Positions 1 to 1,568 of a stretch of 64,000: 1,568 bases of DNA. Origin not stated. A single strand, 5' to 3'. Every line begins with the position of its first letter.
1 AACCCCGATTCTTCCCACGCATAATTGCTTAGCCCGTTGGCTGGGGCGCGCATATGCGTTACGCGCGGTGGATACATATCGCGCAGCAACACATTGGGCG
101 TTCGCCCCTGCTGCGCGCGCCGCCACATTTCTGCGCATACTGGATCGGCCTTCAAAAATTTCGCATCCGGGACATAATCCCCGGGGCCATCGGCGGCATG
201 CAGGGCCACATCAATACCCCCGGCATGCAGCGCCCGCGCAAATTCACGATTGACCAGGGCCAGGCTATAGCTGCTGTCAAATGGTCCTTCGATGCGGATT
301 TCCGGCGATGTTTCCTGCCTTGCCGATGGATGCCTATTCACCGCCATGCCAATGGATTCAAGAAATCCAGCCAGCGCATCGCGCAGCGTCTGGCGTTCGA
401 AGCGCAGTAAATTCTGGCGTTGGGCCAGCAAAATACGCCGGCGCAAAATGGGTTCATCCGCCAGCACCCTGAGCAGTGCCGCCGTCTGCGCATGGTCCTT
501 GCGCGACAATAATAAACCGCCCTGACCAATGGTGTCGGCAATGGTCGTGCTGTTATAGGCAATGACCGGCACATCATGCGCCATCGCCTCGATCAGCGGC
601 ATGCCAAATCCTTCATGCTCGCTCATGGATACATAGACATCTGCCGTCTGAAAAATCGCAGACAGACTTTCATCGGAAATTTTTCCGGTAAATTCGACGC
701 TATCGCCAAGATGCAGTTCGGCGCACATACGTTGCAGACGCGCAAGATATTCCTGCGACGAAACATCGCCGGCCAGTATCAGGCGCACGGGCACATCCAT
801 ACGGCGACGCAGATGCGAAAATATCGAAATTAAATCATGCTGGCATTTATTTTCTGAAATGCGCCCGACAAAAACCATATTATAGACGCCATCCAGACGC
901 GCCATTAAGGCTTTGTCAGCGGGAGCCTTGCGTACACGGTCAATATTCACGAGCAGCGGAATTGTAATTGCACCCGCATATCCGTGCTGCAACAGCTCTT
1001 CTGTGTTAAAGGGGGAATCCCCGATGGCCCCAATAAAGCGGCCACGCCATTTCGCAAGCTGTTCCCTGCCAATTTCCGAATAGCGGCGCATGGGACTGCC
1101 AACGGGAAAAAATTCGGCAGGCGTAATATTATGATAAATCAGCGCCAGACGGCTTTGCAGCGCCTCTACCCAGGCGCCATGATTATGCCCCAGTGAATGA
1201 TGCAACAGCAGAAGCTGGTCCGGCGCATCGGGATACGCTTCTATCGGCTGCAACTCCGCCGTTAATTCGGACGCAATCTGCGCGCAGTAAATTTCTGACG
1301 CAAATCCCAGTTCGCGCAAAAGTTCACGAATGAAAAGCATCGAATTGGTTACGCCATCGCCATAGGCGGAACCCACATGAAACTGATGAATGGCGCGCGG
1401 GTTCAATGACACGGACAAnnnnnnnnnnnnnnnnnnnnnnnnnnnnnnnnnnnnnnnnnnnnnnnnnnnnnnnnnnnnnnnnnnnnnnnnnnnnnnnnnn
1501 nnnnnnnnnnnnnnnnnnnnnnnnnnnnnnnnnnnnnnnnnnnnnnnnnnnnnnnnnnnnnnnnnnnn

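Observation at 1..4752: ABC-transporter-dependent glycan (O-antigen-like) operon with a coiled-coil methyltransferase and a two-module GT4 polymerase that runs off the window.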

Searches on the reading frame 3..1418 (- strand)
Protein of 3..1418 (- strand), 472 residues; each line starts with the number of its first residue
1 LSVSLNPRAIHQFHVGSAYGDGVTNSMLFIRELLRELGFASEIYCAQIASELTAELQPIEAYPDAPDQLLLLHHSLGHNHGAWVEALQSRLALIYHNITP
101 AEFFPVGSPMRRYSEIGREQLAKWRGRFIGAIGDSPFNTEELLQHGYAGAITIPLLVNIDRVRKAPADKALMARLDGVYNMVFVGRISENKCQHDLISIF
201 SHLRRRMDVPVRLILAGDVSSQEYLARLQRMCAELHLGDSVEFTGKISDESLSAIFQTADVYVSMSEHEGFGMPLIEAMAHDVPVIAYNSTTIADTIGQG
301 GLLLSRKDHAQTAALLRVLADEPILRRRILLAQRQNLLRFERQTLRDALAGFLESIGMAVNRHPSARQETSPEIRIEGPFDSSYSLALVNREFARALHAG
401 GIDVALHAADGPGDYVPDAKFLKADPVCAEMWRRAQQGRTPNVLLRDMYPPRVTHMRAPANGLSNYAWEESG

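Call 5: search_protein_families(library=pfam, proteins=[window:3-1418:-], max_evalue=0.01)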
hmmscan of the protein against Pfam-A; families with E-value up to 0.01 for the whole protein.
window:3-1418:- (472 aa): 4 families
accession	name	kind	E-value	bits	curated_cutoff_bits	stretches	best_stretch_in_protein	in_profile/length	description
PF00534.26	Glycos_transf_1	-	8.6e-32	110.5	26.4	1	181-329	18-165/172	Glycosyl transferases group 1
PF13692.12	Glyco_trans_1_4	-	5.2e-26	92.1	27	1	181-320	4-141/142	Glycosyl transferases group 1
PF20706.3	GT4-conflict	-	7.4e-08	32.2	26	1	175-304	194-324/385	Family 4 Glycosyltransferase in conflict systems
PF13524.12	Glyco_trans_1_2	-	0.00068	20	25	1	231-338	27-130/144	Glycosyl transferase-like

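Call 6: search_protein_families(library=ncbifam, proteins=[window:3-1418:-], max_evalue=0.01)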
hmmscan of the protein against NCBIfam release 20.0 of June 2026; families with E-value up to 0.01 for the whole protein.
window:3-1418:- (472 aa): 32 families (the best 25 are shown)
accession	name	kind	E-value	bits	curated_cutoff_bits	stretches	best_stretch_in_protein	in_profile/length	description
NF041876.1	EPS_EpsE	equivalog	3.4e-25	89.1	400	1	114-338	149-377/389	exopolysaccharide biosynthesis GT4 family glycosyltransferase EpsE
TIGR04157.1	glyco_rSAM_CFB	subfamily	1e-18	67.6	400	1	181-300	230-342/406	TIGR04157 family glycosyltransferase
TIGR03999.1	thiol_BshA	equivalog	2e-18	66.5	273.7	1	154-327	173-344/375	N-acetyl-alpha-D-glucosaminyl L-malate synthase BshA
TIGR04047.1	MSMEG_0565_glyc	hypoth_equivalog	5.2e-18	65.3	259.85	1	149-323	160-342/373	MSMEG_0565 family glycosyltransferase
NF041010.1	glycosy_Agl16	equivalog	6.5e-15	54.8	575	1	134-297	140-292/352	glycosylation protein Agl16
TIGR03088.1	stp2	hypoth_equivalog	8.9e-15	54.6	409.05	1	180-334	196-350/374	TIGR03088 family PEP-CTERM/XrtA system glycosyltransferase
TIGR03449.1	mycothiol_MshA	equivalog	1.2e-14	54.1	462.5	1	181-332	223-379/406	D-inositol-3-phosphate glycosyltransferase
NF038295.1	EPS_HpsP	equivalog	7.1e-13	48.3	550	1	151-342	179-373/388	hormogonium polysaccharide biosynthesis glycosyltransferase HpsP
NF038255.1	exopoly_VpsD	equivalog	1.9e-12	46.8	300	1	181-289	206-313/381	VpsD family glycosyltransferase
NF038229.1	Glyco4_Geo_Pelo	equivalog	3.2e-12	46.1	400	1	192-335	175-314/338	GPMC system family 4 glycosyltransferase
NF046085.1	XrtY_assoc_Gly1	equivalog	4.5e-11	42.2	400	1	151-302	185-328/387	XrtY-associated glycosyltransferase XYAG1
NF050056.1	ProtGlycPglH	equivalog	5.5e-11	42.1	600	1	180-348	181-345/354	GalNAc-alpha-(1->4)-GalNAc-alpha-(1->3)-diNAcBac-PP-undecaprenol alpha-1,4-N-acetyl-D-galactosaminyltransferase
NF047684.1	TeichurnBiosyTuaC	equivalog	7.9e-11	41.5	550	1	153-313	190-345/391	teichuronic acid biosynthesis protein TuaC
NF049988.1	MGlcDAGSynMgs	equivalog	1.6e-10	40.9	400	1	178-327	213-359/398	alpha-monoglucosyldiacylglycerol synthase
NF038298.1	EPS_HpsO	equivalog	2.7e-10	39.6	575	1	140-329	159-359/388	hormogonium polysaccharide biosynthesis glycosyltransferase HpsO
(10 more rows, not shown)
